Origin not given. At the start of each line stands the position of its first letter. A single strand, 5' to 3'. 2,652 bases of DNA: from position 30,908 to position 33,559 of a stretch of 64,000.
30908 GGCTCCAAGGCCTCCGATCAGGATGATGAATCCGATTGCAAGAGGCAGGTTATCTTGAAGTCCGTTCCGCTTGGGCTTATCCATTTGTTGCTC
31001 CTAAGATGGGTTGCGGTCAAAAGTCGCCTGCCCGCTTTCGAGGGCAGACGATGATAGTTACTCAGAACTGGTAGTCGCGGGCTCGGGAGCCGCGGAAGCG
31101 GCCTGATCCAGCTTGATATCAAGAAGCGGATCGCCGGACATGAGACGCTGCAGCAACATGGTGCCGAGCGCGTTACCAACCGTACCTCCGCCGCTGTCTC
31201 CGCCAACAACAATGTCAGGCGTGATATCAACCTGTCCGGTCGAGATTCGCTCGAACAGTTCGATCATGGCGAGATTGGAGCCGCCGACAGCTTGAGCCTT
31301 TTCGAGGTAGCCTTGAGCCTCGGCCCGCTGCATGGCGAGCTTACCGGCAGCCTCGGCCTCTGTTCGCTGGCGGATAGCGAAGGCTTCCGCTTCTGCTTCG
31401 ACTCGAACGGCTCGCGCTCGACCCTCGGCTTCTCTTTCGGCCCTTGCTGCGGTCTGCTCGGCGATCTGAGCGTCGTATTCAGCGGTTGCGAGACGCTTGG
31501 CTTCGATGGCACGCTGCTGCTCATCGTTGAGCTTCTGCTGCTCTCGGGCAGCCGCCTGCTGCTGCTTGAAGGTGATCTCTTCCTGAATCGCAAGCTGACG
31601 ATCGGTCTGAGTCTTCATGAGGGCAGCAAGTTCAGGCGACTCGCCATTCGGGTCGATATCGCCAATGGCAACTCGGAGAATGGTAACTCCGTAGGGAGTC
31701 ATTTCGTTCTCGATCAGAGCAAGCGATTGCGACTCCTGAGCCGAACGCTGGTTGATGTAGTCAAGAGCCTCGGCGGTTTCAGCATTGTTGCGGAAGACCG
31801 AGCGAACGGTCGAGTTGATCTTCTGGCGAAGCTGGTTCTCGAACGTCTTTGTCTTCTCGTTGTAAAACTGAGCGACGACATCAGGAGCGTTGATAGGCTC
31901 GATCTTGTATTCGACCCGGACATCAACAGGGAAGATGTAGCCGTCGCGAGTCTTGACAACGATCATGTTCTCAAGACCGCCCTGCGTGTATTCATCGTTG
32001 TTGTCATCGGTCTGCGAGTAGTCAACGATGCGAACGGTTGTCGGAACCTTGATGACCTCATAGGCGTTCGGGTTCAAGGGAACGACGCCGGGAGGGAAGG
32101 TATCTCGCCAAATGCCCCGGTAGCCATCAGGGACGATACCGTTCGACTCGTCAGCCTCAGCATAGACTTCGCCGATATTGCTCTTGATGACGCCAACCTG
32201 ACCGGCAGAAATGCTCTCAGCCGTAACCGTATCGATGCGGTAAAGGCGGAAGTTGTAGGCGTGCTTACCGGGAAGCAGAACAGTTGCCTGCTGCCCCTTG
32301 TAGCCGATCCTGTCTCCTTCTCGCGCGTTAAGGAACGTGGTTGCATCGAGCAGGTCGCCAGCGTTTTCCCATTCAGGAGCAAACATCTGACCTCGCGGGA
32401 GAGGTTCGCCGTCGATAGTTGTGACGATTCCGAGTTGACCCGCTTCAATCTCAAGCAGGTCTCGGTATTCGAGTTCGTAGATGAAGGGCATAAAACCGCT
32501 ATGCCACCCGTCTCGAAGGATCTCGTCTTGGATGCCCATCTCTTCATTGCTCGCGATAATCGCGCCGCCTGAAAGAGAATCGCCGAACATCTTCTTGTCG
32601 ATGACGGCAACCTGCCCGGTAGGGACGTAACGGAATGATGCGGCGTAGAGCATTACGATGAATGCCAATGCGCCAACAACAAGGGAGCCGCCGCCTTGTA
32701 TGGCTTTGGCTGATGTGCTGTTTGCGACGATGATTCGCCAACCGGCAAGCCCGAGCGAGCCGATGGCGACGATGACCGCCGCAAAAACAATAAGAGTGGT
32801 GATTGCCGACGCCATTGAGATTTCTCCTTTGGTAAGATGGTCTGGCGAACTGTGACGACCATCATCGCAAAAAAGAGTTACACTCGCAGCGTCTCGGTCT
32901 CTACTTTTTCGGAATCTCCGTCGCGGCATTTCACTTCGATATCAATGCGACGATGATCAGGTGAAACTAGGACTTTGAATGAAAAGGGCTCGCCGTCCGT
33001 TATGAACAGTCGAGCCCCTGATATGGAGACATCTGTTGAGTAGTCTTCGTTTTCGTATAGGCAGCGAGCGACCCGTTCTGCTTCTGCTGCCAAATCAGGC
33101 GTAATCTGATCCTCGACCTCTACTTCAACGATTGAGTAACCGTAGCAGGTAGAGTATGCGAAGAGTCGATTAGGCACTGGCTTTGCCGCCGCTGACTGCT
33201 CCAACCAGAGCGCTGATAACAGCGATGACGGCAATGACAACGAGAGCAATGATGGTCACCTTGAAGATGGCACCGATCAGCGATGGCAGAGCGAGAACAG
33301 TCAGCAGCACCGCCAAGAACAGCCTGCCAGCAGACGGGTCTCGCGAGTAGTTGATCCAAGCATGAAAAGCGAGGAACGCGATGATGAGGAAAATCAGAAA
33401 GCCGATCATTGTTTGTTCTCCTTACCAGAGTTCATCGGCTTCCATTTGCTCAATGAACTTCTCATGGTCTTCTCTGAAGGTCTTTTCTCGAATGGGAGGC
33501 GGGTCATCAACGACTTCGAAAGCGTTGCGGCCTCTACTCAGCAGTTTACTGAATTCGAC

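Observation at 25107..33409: Eight-kb membrane-protein module with SPFH/flotillin, CPBP protease, paralogous C-tail-anchored proteins and an embedded RNA ligase; separate rhomboid at 16.9 kb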

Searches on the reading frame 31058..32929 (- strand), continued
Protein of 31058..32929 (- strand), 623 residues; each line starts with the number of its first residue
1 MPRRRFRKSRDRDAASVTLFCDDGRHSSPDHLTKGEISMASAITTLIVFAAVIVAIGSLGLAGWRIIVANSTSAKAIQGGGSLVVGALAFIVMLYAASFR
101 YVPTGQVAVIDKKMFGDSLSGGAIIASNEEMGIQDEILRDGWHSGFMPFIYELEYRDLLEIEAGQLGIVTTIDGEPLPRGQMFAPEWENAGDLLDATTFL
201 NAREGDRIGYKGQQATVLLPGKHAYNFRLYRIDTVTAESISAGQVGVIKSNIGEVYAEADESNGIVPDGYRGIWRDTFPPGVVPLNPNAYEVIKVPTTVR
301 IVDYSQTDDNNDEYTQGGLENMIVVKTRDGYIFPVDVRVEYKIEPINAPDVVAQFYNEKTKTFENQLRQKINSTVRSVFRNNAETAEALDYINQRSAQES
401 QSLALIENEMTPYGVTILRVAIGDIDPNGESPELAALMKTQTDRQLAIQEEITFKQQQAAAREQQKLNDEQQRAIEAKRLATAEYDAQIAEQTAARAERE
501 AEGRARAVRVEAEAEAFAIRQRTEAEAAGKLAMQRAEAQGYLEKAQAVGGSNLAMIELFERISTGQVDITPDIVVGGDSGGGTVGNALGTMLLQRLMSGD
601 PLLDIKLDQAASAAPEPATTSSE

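Call 44: find_encoding_contigs(protein=P0011, flank=10000, max_places=1)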
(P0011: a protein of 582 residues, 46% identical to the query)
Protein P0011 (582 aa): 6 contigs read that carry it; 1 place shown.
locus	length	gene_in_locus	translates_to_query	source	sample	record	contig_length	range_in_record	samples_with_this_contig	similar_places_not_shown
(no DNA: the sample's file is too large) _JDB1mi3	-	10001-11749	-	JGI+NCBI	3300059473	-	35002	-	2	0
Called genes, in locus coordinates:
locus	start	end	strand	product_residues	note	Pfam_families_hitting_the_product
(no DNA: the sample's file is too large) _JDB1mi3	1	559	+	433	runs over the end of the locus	PF01743:PolyA_pol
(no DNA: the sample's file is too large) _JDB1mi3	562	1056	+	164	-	PF00364:Biotin_lipoyl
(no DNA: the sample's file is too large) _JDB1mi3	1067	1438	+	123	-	-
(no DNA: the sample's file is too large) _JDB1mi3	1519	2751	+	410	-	-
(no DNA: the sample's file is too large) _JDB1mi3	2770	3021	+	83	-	-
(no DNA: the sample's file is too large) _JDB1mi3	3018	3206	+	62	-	-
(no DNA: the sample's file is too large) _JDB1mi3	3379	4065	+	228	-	PF00989:PAS (weak), PF08448:PAS_4 (weak), PF08447:PAS_3 (weak)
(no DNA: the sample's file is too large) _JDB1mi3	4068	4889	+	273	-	-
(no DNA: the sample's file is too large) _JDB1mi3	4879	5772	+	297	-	PF01068:DNA_ligase_A_M, PF14743:DNA_ligase_OB_2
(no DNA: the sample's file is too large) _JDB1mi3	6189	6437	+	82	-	-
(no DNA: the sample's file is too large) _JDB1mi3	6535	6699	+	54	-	-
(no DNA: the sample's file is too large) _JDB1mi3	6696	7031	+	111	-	PF00085:Thioredoxin, PF04756:OST3_OST6 (weak)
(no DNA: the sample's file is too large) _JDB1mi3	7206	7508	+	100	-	-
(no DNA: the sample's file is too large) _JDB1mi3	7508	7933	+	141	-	-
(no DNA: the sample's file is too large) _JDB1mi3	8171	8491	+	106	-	-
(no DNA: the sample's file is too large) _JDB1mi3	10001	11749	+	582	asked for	PF01145:Band_7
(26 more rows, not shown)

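Call 59: search_protein_families(library=ncbifam, max_evalue=0.01, proteins=[window:31058-32818:-])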
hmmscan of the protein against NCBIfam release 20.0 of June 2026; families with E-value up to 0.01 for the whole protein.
window:31058-32818:- (586 aa): 0 families

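Call 84: find_related_loci(query=A5, collection=genome_contigs, flank=3000)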
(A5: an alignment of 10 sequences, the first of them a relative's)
Query A5 (585 aa) in genome_contigs; peptide patterns used: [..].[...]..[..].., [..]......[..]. (x = any residue, [..] = any of these).
97 stretches matched a pattern; 25 encode a relative of the query (tblastn E <= 1e-3); 25 distinct loci.
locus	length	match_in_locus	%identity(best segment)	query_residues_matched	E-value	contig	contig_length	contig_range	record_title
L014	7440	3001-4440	41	46-554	3e-108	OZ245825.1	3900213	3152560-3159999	MAG: Phycisphaerales bacterium isolate 917af7ce-00be-44aa-be86-61d2f5bd4306 genome assembly, chromosome: 1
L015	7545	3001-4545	40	4-554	6e-105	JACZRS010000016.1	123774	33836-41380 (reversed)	MAG: Planctomycetota bacterium isolate B104T1B8 B104T1B8_NODE145, whole genome shotgun sequence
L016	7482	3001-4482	40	20-554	3e-104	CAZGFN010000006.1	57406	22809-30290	MAG TPA_asm: uncultured Isosphaeraceae bacterium isolate SRP308112_co1_276 genome assembly, contig: NODE_478_length_5740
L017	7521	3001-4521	39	7-554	5e-103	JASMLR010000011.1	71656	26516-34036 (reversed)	MAG: Phycisphaerales bacterium isolate Arabian9_MAG_45 NODE_11_length_71656_cov_9.802526, whole genome shotgun sequence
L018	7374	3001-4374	42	38-537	4e-102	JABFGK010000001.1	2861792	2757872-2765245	MAG: Planctomycetota bacterium isolate PNC21 c_000000000011, whole genome shotgun sequence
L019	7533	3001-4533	40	14-563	1e-101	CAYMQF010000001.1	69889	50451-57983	MAG TPA_asm: uncultured Phycisphaeraceae bacterium isolate SRP216583_co2_130 genome assembly, contig: NODE_148_length_69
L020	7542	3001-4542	39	11-563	1e-100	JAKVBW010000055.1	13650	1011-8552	MAG: Phycisphaerales bacterium isolate ALOHA_ZT_38 ZT-Phycisphaerales-8_55, whole genome shotgun sequence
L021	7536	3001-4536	38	5-566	3e-100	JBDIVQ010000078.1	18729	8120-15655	MAG: Phycisphaerae bacterium isolate Bin_17 NODE_1112_length_18729_cov_27.301043, whole genome shotgun sequence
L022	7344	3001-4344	41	59-537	4e-100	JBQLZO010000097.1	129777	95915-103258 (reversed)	MAG: Phycisphaerales bacterium isolate bin_1305 contig_97, whole genome shotgun sequence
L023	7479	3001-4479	38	42-573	3e-99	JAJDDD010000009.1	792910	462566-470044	MAG: Phycisphaerales bacterium isolate OFTM373 OFTM373_8, whole genome shotgun sequence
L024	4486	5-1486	40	20-554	2e-98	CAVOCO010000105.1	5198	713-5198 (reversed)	MAG: Phycisphaerae bacterium isolate CBN3_SCM.66 genome assembly, contig: Ga0302137_1006805, whole genome shotgun sequen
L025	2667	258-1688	41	46-554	6e-101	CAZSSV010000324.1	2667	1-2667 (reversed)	MAG TPA_asm: uncultured Isosphaeraceae bacterium isolate SRP167671_co2_73 genome assembly, contig: NODE_41732_length_266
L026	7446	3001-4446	38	7-537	2e-96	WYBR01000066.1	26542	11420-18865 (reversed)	MAG: Vicinamibacteraceae bacterium isolate PLA1 k127_285946, whole genome shotgun sequence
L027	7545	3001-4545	38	5-563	5e-95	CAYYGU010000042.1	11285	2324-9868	MAG TPA_asm: uncultured Isosphaeraceae bacterium isolate SRP260945_co1_86 genome assembly, contig: NODE_9907_length_1128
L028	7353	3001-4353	41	48-537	6e-95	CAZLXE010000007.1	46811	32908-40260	MAG TPA_asm: uncultured Isosphaeraceae bacterium isolate binchicken_co275_114 genome assembly, contig: NODE_706_length_4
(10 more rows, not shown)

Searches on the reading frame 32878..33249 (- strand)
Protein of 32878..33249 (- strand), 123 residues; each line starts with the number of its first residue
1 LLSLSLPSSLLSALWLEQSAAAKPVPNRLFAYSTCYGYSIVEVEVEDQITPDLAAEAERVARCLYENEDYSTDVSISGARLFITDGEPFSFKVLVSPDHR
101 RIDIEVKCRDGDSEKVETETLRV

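Call 8: search_protein_families(library=pfam, max_evalue=1, proteins=[window:32878-33249:-])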
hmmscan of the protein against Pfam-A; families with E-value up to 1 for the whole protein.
window:32878-33249:- (123 aa): 0 families

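Call 59: search_protein_families(library=ncbifam, max_evalue=0.01, proteins=[window:32878-33177:-])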
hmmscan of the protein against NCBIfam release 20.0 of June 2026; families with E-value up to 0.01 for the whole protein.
window:32878-33177:- (99 aa): 0 families

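Call 91: search_protein_families(library=phrogs, max_evalue=0.01, proteins=[window:32878-33177:-])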
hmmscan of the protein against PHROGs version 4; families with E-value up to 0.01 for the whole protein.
window:32878-33177:- (99 aa): 0 families
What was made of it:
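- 32878..33177 (-): 99-aa soluble protein (GTG start as called on the source contig), lying between the 79-aa TM gene and SPFH. No family hit, so no NfeD domain was detected (calls 8, 59, 91).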

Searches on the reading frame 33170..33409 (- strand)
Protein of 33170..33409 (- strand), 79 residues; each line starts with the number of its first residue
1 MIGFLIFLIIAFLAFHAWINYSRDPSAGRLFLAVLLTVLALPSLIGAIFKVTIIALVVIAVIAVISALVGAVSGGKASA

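Call 8: search_protein_families(library=pfam, max_evalue=1, proteins=[window:33170-33409:-])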
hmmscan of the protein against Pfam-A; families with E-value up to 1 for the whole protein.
window:33170-33409:- (79 aa): 4 families
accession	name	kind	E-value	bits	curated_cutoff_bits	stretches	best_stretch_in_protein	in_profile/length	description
PF20444.3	DUF6703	-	0.037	14.4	23.8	1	6-46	81-121/122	Family of unknown function (DUF6703)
PF20040.4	DUF6442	-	0.065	13.9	25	1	6-51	56-101/102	Family of unknown function (DUF6442)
PF09721.15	Exosortase_EpsH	-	0.11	12.2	25.7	1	2-75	27-96/254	Transmembrane exosortase (Exosortase_EpsH)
PF09451.16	ATG27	-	0.63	10.3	27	1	2-34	199-231/261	Autophagy-related protein 27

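Call 59: search_protein_families(library=ncbifam, max_evalue=0.01, proteins=[window:33170-33409:-])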
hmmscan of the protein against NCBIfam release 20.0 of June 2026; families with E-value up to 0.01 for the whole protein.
window:33170-33409:- (79 aa): 1 family
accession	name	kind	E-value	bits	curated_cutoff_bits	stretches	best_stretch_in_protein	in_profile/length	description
TIGR02602.1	8TM_EpsH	subfamily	0.0032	17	105.55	1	3-68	13-78/241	exosortase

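Call 91: search_protein_families(library=phrogs, max_evalue=0.01, proteins=[window:33170-33409:-])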
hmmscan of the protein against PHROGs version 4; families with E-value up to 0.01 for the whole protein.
window:33170-33409:- (79 aa): 0 families
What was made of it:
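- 33170..33409 (-): 79-aa protein with 2-3 TM helices. It is a conserved upstream neighbour of SPFH. No Pfam, PHROG or NCBIfam family (calls 8, 59, 91).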
